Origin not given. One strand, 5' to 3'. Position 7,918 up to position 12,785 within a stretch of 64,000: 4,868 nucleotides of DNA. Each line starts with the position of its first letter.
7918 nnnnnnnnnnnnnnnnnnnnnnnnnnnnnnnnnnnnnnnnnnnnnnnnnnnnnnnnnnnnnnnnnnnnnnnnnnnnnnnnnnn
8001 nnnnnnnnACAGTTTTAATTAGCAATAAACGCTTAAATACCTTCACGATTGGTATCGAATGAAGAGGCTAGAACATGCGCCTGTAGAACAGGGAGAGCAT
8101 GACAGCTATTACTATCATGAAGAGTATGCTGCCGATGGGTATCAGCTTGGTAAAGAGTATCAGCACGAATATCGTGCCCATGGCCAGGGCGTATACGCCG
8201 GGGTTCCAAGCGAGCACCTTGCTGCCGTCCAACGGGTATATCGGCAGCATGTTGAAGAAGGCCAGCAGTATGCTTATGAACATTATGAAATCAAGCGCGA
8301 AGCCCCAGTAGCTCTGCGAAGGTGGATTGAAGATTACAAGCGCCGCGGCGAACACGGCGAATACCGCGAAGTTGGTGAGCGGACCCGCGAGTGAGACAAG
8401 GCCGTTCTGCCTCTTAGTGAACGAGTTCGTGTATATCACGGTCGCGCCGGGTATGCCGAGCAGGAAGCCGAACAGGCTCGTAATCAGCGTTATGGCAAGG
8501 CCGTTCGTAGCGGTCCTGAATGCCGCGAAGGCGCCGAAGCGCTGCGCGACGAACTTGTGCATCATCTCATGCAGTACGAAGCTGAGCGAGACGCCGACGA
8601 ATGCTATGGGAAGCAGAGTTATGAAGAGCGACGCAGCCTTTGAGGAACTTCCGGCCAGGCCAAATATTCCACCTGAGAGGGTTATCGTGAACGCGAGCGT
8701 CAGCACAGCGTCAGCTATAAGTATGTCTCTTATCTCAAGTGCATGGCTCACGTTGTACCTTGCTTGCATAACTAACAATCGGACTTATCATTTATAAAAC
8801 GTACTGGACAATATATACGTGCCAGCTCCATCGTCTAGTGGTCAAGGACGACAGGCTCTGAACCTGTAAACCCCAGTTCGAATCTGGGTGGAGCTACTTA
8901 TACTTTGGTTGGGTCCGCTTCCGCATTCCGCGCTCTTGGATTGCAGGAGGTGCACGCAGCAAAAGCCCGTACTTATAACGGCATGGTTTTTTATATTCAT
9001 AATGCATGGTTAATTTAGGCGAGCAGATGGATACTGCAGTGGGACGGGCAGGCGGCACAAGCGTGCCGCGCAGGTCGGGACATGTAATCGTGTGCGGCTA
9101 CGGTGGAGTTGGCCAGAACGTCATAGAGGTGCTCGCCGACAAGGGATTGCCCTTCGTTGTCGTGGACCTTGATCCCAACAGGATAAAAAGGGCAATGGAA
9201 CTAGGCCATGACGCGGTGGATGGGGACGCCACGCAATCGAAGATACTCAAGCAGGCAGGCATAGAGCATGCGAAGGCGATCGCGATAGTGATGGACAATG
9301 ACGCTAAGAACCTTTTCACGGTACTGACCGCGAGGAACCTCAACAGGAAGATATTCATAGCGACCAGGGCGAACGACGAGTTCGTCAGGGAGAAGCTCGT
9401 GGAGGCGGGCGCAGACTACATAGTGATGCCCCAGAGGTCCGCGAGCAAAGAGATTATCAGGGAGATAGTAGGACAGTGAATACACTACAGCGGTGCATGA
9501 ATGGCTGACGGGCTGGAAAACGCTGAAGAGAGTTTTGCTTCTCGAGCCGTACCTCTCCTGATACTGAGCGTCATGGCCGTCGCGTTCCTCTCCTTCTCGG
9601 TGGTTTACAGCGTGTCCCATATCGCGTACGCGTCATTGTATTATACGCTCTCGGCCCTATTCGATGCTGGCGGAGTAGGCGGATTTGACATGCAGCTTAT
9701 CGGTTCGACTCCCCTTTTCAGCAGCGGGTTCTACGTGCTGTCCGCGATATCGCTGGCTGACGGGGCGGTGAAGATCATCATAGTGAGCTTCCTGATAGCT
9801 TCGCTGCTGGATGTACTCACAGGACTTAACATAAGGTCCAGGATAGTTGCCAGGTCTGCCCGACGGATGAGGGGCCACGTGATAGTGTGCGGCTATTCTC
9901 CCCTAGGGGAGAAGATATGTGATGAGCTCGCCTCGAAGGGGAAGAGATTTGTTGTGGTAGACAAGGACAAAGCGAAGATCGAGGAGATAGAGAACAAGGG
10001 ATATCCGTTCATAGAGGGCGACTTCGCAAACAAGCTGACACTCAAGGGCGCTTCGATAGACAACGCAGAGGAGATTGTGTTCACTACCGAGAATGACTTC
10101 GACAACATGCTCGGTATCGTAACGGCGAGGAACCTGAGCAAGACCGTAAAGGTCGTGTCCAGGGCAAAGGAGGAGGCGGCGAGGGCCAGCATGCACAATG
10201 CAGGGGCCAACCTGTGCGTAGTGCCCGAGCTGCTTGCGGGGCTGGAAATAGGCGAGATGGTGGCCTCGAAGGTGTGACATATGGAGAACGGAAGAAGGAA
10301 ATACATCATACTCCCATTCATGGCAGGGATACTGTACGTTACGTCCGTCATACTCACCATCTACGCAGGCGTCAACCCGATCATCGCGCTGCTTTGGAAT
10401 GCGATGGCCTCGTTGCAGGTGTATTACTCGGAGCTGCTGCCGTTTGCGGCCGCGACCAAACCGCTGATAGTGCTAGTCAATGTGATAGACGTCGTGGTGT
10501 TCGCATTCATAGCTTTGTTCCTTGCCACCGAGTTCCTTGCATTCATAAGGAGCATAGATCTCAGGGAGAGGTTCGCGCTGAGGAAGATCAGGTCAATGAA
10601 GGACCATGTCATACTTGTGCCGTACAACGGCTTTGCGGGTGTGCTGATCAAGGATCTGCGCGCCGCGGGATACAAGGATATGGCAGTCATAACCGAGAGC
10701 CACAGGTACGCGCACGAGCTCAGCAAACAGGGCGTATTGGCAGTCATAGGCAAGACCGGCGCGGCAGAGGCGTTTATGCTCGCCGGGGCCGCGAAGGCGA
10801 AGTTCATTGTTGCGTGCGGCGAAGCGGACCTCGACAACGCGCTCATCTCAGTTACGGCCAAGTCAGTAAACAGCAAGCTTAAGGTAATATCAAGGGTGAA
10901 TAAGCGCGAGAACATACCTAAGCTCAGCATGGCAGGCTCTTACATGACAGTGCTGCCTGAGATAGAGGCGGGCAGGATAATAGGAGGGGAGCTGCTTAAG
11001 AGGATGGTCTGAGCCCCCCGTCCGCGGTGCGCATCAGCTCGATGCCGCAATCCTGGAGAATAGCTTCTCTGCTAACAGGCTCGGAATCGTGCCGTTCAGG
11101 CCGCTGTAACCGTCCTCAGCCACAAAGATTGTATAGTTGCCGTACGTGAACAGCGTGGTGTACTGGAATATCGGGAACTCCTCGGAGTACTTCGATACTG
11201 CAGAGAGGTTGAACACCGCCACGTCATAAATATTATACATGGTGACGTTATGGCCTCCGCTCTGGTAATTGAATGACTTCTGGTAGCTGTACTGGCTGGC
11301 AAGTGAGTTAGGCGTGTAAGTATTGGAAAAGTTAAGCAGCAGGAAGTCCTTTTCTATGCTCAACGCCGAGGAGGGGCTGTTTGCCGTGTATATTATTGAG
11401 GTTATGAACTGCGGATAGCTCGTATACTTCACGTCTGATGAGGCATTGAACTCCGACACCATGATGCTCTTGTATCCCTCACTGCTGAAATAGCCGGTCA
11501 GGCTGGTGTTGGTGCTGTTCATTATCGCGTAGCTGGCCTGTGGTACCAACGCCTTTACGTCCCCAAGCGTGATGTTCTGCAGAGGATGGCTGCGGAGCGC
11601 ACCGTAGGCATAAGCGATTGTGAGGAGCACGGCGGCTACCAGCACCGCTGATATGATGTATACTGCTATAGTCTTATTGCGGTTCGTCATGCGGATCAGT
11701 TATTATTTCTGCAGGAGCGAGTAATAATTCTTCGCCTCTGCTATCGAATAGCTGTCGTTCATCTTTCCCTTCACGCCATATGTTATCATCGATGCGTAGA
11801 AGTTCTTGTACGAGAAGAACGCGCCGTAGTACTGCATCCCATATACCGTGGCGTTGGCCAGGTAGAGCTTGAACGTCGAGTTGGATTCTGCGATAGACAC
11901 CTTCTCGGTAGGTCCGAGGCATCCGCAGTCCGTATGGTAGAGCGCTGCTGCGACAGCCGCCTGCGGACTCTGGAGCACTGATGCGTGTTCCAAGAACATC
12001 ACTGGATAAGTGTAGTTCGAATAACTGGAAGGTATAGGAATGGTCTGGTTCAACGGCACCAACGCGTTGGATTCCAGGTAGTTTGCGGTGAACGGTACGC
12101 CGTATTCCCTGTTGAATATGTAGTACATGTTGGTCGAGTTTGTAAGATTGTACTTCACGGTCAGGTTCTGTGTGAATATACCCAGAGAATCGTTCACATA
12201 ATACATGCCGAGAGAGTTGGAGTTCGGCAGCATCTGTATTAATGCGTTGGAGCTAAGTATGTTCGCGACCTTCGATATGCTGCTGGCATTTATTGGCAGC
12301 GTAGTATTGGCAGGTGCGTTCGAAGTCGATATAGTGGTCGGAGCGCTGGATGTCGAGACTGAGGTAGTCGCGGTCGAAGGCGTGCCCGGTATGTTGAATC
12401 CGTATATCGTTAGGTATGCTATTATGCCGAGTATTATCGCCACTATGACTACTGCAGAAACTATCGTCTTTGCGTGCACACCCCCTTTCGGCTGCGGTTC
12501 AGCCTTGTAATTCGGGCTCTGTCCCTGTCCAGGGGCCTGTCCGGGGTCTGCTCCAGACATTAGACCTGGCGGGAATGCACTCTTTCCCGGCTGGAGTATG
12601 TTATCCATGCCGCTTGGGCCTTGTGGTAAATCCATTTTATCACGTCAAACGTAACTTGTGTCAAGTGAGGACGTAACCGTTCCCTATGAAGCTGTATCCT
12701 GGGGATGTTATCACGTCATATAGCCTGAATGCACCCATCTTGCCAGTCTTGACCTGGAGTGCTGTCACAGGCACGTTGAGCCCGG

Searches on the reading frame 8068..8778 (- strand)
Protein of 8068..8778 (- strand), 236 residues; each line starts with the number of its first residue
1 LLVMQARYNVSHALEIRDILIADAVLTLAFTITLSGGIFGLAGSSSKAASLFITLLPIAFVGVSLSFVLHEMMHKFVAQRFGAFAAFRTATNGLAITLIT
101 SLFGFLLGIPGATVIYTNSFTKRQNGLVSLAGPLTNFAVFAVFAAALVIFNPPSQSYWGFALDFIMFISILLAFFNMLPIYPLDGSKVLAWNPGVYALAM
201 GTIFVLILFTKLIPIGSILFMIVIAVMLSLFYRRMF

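Call 82: search_protein_families(library=pfam, proteins=[window:8068-8778:-], max_evalue=0.001)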
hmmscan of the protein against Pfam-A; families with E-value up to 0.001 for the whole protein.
window:8068-8778:- (236 aa): 1 family
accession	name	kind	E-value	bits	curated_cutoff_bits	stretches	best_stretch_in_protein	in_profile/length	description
PF02163.28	Peptidase_M50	-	4.2e-11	43.1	27.2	2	158-189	159-190/221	Peptidase family M50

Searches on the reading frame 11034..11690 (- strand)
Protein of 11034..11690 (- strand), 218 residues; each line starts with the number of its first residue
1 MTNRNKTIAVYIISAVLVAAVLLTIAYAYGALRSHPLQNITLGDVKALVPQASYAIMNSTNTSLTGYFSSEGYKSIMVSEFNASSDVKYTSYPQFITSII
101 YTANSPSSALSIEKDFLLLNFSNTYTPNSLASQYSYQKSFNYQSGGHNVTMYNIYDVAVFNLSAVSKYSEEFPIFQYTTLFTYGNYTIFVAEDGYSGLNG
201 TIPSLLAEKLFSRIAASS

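Call 3: search_protein_families(library=pfam, proteins=[window:11034-11690:-], max_evalue=10)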
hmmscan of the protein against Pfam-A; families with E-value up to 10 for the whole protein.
window:11034-11690:- (218 aa): 0 families

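Call 4: search_protein_families(library=ncbifam, proteins=[window:11034-11690:-], max_evalue=10)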
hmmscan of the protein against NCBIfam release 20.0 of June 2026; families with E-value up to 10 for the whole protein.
window:11034-11690:- (218 aa): 0 families

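Call 65: search_solved_structures(query=A5, max_evalue=10)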
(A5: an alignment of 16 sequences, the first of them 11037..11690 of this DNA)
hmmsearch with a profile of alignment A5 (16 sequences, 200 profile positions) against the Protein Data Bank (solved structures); distinct sequences matched with E-value up to 10: 1.
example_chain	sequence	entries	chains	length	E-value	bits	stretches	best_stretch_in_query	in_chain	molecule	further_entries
9r9n_B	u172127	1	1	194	0.22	14.1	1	46-96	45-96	DUF4255 domain-containing protein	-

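Call 67: search_protein_families(library=pfam, alignment_id=A5, max_evalue=0.1)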
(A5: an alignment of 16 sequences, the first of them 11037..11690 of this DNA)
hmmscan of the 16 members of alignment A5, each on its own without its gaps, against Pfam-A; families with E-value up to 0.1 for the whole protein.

A. member 1, window:11037-11690:- (218 aa): 0 families

B. families by the number of members that match (of 16 scanned): 5 families
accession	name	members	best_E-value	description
PF22122.2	InlK_D2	1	0.0052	Internalin K domain D2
PF17660.6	BTRD1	1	0.022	Polyglycine hydrolase-like, structural repeat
PF07695.17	7TMR-DISM_7TM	1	0.038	7TM diverse intracellular signalling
PF11028.14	TMEM260-like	1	0.038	Protein O-mannosyl-transferase TMEM260-like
PF24826.1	SNU71_N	1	0.07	SNU71 N-terminal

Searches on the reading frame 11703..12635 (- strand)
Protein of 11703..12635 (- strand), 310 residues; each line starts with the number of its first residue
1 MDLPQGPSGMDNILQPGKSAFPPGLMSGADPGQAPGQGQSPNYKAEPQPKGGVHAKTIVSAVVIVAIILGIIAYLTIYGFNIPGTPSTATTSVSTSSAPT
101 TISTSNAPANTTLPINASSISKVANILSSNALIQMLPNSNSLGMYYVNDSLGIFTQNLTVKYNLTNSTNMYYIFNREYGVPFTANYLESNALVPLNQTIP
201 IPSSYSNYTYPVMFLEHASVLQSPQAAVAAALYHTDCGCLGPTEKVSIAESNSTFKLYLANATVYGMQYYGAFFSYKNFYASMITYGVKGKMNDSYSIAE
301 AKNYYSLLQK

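Call 3: search_protein_families(library=pfam, proteins=[window:11703-12635:-], max_evalue=10)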
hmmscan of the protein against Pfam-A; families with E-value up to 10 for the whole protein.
window:11703-12635:- (310 aa): 3 families
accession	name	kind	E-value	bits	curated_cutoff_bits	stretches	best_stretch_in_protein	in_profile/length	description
PF01456.22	Mucin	-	0.027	14.9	34.7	1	83-134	76-127/143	Mucin-like glycoprotein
PF13593.11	SBF_like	-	0.049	13.4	25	1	56-147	61-157/313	SBF-like CPA transporter family (DUF4137)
PF24574.2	Nm-ACP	-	0.074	13.8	27.5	1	155-192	37-74/95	ACP-like domain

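Call 4: search_protein_families(library=ncbifam, proteins=[window:11703-12635:-], max_evalue=10)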
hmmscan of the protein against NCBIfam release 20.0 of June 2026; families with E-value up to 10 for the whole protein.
window:11703-12635:- (310 aa): 1 family
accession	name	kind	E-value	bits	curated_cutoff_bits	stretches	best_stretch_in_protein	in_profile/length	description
NF033761.1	gliding_GltJ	equivalog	0.16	11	450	1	27-115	340-429/671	adventurous gliding motility protein GltJ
